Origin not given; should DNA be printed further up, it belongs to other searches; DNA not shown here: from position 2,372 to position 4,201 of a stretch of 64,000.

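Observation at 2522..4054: Single polypeptide fusing a GT2 glycosyltransferase, a membrane segment and the GmhB heptose-bisphosphate phosphatase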

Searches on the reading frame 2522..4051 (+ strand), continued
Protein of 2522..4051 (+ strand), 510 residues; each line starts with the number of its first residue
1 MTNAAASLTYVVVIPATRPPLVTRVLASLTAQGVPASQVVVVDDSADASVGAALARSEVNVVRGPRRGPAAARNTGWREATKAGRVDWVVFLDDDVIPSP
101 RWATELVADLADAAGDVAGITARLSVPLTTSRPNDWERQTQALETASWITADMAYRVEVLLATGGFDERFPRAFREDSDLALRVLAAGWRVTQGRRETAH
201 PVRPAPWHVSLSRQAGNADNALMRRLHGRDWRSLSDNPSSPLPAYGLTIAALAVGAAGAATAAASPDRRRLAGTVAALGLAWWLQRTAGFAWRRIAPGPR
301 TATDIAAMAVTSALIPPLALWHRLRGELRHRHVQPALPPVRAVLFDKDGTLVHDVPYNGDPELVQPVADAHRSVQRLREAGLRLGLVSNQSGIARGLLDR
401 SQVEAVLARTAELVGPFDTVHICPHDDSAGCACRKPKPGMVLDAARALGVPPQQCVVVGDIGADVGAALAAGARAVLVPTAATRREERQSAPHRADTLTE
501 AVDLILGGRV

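Call 50: find_encoding_contigs(protein=P0200, flank=7000, max_places=2)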
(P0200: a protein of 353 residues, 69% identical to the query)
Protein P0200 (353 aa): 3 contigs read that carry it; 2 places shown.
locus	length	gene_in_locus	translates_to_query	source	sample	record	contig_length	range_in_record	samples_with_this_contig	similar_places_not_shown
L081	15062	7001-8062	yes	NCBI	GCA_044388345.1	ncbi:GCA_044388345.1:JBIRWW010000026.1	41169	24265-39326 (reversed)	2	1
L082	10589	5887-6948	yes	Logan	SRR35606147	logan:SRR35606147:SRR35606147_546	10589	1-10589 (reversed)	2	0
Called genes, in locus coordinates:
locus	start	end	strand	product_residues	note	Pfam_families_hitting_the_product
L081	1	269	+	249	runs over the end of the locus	PF00149:Metallophos, PF12850:Metallophos_2 (weak)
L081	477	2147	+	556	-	PF16655:PhoD_N, PF09423:PhoD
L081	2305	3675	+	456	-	PF02983:Pro_Al_protease, PF00089:Trypsin, PF02839:CBM_5_12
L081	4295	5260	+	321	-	PF04321:RmlD_sub_bind, PF01073:3Beta_HSD, PF01370:Epimerase, PF07993:NAD_binding_4 (faint), PF16363:GDP_Man_Dehyd, PF02719:Polysacc_synt_2 (weak)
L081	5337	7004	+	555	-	PF02543:Carbam_trans_N, PF16861:Carbam_trans_C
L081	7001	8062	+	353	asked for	PF00535:Glycos_transf_2, PF13641:Glyco_tranf_2_3 (weak)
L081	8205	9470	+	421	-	PF08323:Glyco_transf_5 (faint), PF20706:GT4-conflict, PF13439:Glyco_transf_4, PF13477:Glyco_trans_4_2 (faint), PF13579:Glyco_trans_4_4, PF00534:Glycos_transf_1, PF13692:Glyco_trans_1_4, PF13524:Glyco_trans_1_2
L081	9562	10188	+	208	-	PF13580:SIS_2, PF01380:SIS (weak)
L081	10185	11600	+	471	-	PF00294:PfkB, PF01467:CTP_transf_like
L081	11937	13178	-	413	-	PF05977:MFS_3, PF07690:MFS_1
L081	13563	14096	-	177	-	PF07681:DoxX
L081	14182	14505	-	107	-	-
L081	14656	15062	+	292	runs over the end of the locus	PF03881:Fructosamin_kin, PF01636:APH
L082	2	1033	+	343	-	?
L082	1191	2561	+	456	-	PF02983:Pro_Al_protease, PF00089:Trypsin, PF02839:CBM_5_12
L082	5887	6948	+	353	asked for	PF00535:Glycos_transf_2, PF13641:Glyco_tranf_2_3 (weak)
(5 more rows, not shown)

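Call 51: find_encoding_contigs(protein=window:2522-4051:+, flank=3000, max_places=3)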
Protein window:2522-4051:+ (510 aa): no gene with exactly this product is on record in the collection.

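Call 52: find_encoding_contigs(protein=P0140, flank=7000, max_places=1)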
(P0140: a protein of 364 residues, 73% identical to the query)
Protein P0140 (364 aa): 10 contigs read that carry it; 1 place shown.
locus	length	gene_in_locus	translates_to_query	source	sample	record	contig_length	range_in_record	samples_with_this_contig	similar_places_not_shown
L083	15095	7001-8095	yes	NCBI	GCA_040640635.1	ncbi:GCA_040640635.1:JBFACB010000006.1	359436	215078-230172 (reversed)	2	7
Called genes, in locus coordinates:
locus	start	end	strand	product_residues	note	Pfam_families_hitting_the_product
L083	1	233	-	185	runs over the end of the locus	PF09348:DUF1990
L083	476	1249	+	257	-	PF00106:adh_short, PF08659:KR, PF13561:adh_short_C2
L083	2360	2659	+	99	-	-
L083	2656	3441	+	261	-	PF00149:Metallophos, PF12850:Metallophos_2 (weak)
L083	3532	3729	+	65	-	PF11387:DUF2795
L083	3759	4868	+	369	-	PF01073:3Beta_HSD (weak), PF01370:Epimerase, PF04321:RmlD_sub_bind (faint), PF16363:GDP_Man_Dehyd, PF02719:Polysacc_synt_2 (weak)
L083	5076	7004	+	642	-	PF02543:Carbam_trans_N, PF16861:Carbam_trans_C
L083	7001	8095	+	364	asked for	PF00535:Glycos_transf_2, PF13641:Glyco_tranf_2_3 (weak)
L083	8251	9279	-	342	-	PF03401:TctC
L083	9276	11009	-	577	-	PF01970:TctA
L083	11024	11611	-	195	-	PF07331:TctB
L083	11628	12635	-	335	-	PF03401:TctC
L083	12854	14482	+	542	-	PF17203:sCache_3_2, PF08448:PAS_4 (faint), PF14689:SPOB_a (weak), PF02518:HATPase_c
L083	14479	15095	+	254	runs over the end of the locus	PF00072:Response_reg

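Call 53: find_encoding_contigs(protein=P0234, flank=7000, max_places=1)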
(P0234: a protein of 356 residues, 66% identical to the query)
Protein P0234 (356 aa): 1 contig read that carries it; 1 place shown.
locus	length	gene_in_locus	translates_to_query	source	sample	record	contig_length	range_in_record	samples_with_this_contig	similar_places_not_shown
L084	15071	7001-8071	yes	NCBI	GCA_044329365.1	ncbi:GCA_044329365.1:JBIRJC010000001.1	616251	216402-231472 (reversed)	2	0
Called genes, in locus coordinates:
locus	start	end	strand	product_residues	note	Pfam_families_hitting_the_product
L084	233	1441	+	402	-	PF02771:Acyl-CoA_dh_N, PF02770:Acyl-CoA_dh_M, PF00441:Acyl-CoA_dh_1, PF08028:Acyl-CoA_dh_2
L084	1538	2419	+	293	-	PF01557:FAA_hydrolase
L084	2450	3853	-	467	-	PF05977:MFS_3, PF07690:MFS_1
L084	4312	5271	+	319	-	PF04321:RmlD_sub_bind, PF01073:3Beta_HSD, PF01370:Epimerase, PF02719:Polysacc_synt_2 (faint), PF07993:NAD_binding_4 (faint), PF16363:GDP_Man_Dehyd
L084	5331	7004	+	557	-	PF02543:Carbam_trans_N, PF16861:Carbam_trans_C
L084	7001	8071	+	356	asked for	PF00535:Glycos_transf_2, PF13641:Glyco_tranf_2_3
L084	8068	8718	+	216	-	PF13419:HAD_2 (faint), PF00702:Hydrolase, PF13242:Hydrolase_like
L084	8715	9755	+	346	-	PF01075:Glyco_transf_9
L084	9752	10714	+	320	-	PF13524:Glyco_trans_1_2 (weak), PF13692:Glyco_trans_1_4, PF00534:Glycos_transf_1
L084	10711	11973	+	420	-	PF08323:Glyco_transf_5 (faint), PF13439:Glyco_transf_4, PF13579:Glyco_trans_4_4, PF20706:GT4-conflict, PF00534:Glycos_transf_1, PF13692:Glyco_trans_1_4, PF13524:Glyco_trans_1_2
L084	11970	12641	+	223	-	PF13580:SIS_2, PF01380:SIS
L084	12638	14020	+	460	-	PF00294:PfkB, PF01467:CTP_transf_like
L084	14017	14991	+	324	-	PF01075:Glyco_transf_9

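Call 54: find_encoding_contigs(protein=P0123, flank=7000, max_places=1)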
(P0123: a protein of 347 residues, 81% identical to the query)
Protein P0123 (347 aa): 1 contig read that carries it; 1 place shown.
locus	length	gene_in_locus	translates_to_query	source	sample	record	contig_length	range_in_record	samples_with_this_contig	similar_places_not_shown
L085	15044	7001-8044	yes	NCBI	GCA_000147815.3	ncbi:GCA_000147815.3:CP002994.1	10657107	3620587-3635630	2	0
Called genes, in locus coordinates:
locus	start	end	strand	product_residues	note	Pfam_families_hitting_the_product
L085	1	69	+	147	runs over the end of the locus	-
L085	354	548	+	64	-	PF11387:DUF2795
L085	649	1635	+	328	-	PF04230:PS_pyruv_trans (weak)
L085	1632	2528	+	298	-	PF00535:Glycos_transf_2, PF13641:Glyco_tranf_2_3 (weak)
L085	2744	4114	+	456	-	PF05977:MFS_3, PF07690:MFS_1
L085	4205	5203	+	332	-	PF01073:3Beta_HSD, PF01370:Epimerase, PF04321:RmlD_sub_bind, PF07993:NAD_binding_4 (faint), PF16363:GDP_Man_Dehyd, PF02719:Polysacc_synt_2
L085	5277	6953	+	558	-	PF02543:Carbam_trans_N, PF16861:Carbam_trans_C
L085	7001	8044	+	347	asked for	PF13641:Glyco_tranf_2_3 (weak), PF00535:Glycos_transf_2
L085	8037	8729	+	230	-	PF13419:HAD_2 (faint), PF00702:Hydrolase, PF13242:Hydrolase_like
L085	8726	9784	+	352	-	PF01075:Glyco_transf_9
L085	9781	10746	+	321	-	PF13524:Glyco_trans_1_2 (weak), PF13692:Glyco_trans_1_4, PF00534:Glycos_transf_1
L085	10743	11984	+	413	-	PF20706:GT4-conflict, PF13439:Glyco_transf_4, PF13579:Glyco_trans_4_4, PF00534:Glycos_transf_1, PF13692:Glyco_trans_1_4, PF13524:Glyco_trans_1_2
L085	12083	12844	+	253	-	PF13580:SIS_2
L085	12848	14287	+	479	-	PF00294:PfkB, PF01467:CTP_transf_like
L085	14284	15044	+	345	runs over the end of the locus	PF01075:Glyco_transf_9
